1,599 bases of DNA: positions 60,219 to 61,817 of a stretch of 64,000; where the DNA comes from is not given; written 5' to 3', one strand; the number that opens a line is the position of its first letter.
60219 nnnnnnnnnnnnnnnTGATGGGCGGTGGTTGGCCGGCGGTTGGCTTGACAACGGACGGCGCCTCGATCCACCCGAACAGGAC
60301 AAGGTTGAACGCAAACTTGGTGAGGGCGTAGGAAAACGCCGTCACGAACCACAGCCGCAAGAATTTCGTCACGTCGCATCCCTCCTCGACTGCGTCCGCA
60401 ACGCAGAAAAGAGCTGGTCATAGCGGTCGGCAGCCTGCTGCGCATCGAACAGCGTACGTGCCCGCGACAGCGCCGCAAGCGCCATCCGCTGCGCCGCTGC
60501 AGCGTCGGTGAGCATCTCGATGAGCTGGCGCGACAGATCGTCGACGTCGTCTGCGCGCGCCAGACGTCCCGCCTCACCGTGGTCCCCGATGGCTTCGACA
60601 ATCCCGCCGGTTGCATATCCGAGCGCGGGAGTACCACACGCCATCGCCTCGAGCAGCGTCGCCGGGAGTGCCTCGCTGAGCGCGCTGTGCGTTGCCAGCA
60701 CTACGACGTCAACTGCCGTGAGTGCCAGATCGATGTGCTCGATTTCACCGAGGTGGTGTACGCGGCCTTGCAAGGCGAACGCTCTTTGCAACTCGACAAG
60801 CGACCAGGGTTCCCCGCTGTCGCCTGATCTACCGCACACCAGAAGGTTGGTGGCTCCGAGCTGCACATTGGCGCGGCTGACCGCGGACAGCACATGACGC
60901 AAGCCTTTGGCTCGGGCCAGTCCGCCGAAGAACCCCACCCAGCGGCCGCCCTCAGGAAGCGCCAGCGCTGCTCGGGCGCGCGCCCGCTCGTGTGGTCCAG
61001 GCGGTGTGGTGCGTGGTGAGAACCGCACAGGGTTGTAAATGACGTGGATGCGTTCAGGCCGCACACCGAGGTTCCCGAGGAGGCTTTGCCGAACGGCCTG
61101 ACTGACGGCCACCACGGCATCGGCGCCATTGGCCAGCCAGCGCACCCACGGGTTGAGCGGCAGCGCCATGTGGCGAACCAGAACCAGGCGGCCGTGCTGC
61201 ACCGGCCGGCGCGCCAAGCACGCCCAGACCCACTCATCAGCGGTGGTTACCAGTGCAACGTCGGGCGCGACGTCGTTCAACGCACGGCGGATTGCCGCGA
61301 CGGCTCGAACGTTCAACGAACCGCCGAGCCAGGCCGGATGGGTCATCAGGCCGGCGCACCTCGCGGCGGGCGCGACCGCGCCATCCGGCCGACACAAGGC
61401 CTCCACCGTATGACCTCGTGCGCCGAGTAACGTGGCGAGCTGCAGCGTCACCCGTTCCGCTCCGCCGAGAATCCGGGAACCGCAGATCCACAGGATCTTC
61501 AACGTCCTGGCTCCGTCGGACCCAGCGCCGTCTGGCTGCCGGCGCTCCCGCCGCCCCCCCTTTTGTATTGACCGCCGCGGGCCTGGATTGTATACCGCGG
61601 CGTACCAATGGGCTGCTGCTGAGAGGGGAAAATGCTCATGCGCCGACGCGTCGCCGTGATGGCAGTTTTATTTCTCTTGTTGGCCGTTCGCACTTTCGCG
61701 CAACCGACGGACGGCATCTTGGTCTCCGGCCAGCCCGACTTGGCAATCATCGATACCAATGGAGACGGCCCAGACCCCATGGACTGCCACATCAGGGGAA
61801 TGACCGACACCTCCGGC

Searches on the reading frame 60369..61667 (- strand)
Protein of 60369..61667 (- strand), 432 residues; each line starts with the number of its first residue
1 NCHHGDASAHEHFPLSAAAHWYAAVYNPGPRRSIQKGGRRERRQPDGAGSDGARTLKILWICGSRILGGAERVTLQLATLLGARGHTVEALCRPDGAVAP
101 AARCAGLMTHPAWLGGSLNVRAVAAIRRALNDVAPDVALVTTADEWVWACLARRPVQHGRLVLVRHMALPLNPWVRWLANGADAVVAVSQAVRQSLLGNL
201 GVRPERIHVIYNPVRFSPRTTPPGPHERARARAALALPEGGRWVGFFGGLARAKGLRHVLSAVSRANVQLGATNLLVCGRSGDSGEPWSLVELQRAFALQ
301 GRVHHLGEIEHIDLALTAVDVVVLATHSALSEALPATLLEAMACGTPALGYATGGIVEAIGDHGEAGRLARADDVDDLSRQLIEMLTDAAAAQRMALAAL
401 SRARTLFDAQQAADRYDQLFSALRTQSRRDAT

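Call 49: search_protein_families(library=pfam, proteins=[window:60369-61667:-], max_evalue=0.0001)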
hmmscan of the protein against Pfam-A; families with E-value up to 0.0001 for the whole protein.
window:60369-61667:- (432 aa): 5 families
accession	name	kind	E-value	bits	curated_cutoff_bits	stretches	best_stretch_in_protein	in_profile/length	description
PF13439.12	Glyco_transf_4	-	9.8e-24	84.7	28.5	1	68-214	2-166/170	Glycosyltransferase Family 4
PF00534.26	Glycos_transf_1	-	4.6e-23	82.1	26.4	1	229-397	3-167/172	Glycosyl transferases group 1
PF13692.12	Glyco_trans_1_4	-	6.8e-20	72.2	27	1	243-388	3-142/142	Glycosyl transferases group 1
PF13579.12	Glyco_trans_4_4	-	3.3e-15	57.2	29.7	1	68-212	1-157/158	Glycosyl transferase 4-like domain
PF13524.12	Glyco_trans_1_2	-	8.3e-06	26.2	25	1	322-419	49-142/144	Glycosyl transferase-like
